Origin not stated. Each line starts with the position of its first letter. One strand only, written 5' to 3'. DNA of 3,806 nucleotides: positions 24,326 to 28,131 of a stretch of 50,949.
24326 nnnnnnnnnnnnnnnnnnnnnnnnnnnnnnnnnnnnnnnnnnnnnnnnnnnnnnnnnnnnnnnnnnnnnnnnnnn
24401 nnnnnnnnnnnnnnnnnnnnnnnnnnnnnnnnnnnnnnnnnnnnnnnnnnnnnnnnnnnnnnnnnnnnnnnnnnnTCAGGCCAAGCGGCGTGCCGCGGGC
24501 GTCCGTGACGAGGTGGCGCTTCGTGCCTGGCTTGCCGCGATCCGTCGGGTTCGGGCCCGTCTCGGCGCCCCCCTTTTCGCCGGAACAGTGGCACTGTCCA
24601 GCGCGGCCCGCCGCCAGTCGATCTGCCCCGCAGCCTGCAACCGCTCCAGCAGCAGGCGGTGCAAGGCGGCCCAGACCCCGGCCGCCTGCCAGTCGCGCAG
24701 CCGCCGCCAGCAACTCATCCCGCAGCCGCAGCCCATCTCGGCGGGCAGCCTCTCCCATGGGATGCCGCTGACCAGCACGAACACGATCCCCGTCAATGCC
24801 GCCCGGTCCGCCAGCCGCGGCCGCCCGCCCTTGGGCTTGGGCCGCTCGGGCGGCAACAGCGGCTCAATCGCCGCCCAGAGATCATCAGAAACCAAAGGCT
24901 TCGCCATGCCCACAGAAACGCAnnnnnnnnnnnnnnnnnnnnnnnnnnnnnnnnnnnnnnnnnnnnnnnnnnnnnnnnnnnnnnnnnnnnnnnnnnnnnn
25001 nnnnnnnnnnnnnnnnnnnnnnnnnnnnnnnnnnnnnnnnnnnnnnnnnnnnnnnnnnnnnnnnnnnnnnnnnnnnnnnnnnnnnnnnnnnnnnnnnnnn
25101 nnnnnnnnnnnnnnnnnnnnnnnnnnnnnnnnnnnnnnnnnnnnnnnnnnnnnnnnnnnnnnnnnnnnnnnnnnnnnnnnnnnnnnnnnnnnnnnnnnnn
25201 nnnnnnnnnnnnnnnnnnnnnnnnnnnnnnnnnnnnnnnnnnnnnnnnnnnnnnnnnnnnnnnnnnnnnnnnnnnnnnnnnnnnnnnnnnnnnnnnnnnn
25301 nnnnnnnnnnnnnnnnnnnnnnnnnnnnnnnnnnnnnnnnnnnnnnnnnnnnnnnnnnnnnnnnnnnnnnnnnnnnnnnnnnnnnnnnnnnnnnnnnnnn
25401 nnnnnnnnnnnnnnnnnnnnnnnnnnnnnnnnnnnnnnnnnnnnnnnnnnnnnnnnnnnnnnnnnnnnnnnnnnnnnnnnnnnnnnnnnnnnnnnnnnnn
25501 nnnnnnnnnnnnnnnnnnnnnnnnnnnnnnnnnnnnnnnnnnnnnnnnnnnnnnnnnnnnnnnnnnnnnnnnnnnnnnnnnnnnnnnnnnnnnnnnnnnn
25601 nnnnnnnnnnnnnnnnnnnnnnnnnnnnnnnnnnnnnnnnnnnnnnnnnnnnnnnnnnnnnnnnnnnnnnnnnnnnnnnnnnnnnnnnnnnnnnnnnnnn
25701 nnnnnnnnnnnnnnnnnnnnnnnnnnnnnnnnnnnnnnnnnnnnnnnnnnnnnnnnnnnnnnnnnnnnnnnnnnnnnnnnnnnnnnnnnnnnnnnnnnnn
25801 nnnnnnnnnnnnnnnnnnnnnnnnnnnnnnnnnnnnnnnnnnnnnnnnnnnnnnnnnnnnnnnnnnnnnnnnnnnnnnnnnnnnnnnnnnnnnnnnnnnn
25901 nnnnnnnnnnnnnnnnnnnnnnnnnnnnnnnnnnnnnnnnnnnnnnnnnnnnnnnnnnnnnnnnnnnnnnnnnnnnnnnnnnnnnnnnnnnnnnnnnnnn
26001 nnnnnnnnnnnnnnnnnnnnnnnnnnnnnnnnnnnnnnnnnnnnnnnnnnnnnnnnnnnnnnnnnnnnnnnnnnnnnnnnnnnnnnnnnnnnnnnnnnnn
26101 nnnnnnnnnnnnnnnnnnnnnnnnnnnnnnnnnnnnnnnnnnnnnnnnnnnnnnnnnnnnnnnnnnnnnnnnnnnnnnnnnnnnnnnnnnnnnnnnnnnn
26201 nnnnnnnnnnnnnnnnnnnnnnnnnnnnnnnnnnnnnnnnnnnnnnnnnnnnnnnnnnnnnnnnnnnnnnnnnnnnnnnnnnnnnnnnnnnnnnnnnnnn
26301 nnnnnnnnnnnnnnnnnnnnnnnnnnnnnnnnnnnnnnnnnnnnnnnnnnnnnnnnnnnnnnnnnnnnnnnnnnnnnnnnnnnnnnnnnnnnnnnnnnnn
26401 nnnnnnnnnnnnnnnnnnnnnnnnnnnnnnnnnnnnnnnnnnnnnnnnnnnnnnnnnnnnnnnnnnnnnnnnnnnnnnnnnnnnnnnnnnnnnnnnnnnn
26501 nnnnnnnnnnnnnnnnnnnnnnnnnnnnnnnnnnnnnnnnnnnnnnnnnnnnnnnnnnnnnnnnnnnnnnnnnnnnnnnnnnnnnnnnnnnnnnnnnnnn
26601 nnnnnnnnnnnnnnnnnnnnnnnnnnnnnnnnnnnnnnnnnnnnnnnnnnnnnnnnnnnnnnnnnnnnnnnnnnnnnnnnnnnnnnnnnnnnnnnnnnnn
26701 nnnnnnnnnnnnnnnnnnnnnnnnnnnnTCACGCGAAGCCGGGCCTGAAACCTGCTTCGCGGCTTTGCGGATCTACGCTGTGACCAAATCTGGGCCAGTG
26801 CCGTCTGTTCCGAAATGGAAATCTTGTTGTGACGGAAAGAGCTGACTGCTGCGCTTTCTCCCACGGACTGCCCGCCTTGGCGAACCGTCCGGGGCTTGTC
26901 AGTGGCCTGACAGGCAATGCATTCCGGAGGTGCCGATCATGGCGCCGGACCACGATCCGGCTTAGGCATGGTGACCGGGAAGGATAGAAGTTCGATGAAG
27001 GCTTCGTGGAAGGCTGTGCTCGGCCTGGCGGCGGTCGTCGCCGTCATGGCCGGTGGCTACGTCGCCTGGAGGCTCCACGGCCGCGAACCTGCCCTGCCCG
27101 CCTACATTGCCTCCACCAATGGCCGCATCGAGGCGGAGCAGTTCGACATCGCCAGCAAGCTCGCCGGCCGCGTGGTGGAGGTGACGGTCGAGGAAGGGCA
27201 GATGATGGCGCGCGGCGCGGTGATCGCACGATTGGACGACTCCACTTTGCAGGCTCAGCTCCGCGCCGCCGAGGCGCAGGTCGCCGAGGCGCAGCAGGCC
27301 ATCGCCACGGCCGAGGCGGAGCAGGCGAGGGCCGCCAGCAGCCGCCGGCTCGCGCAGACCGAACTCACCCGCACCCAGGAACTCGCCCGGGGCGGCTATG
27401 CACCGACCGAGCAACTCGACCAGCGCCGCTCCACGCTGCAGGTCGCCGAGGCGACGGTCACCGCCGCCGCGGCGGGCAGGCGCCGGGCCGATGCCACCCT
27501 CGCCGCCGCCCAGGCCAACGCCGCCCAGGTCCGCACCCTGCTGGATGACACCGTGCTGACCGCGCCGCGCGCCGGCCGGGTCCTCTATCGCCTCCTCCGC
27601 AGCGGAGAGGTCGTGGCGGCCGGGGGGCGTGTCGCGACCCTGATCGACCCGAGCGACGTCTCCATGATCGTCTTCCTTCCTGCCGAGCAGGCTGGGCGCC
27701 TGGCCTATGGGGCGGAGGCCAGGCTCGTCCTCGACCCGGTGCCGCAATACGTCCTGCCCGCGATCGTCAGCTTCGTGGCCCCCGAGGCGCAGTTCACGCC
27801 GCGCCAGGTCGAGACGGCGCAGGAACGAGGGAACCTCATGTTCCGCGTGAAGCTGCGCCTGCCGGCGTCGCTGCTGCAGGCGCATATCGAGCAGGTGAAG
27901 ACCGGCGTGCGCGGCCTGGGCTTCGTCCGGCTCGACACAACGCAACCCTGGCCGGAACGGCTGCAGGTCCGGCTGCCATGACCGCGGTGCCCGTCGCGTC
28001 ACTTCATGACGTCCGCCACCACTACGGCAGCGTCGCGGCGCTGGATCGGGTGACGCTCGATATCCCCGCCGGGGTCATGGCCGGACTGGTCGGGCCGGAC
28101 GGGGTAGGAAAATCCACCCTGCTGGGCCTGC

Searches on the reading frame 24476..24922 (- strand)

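Call 39: search_protein_families(library=pfam, proteins=[window:24476-24922:-], max_evalue=0.001)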
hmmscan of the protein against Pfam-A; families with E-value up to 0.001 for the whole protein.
window:24476-24922:- (148 aa): 1 family
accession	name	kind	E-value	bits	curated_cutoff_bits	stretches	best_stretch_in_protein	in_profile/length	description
PF13340.11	DUF4096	-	1.8e-24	86.2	34.3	1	11-88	1-76/76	Putative transposase of IS4/5 family (DUF4096)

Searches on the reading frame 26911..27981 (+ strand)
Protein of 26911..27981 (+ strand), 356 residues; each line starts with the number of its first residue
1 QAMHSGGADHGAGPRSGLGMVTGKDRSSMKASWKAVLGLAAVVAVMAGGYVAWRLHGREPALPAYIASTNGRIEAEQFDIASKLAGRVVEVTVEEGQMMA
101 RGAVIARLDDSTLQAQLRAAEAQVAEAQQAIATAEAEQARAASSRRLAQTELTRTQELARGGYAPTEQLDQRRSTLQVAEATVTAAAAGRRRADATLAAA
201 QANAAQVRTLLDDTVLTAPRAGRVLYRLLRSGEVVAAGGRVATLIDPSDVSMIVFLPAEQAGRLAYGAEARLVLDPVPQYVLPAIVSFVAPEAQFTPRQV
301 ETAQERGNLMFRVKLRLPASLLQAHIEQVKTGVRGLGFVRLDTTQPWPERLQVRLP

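Call 39: search_protein_families(library=pfam, proteins=[window:26911-27981:+], max_evalue=0.001)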
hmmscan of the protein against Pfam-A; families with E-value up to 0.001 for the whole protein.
window:26911-27981:+ (356 aa): 3 families
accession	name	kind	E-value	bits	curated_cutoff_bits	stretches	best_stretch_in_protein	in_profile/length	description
PF13437.12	HlyD_3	-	3.5e-17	63.5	22.2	1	215-299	1-86/106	HlyD family secretion protein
PF16576.10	HlyD_D23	-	7.9e-11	42.1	30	1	74-300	16-195/214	Barrel-sandwich domain of CusB or HlyD membrane-fusion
PF13533.13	Biotin_lipoyl_2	-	5.3e-06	26.6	29.8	1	80-109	3-32/32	Biotin-lipoyl like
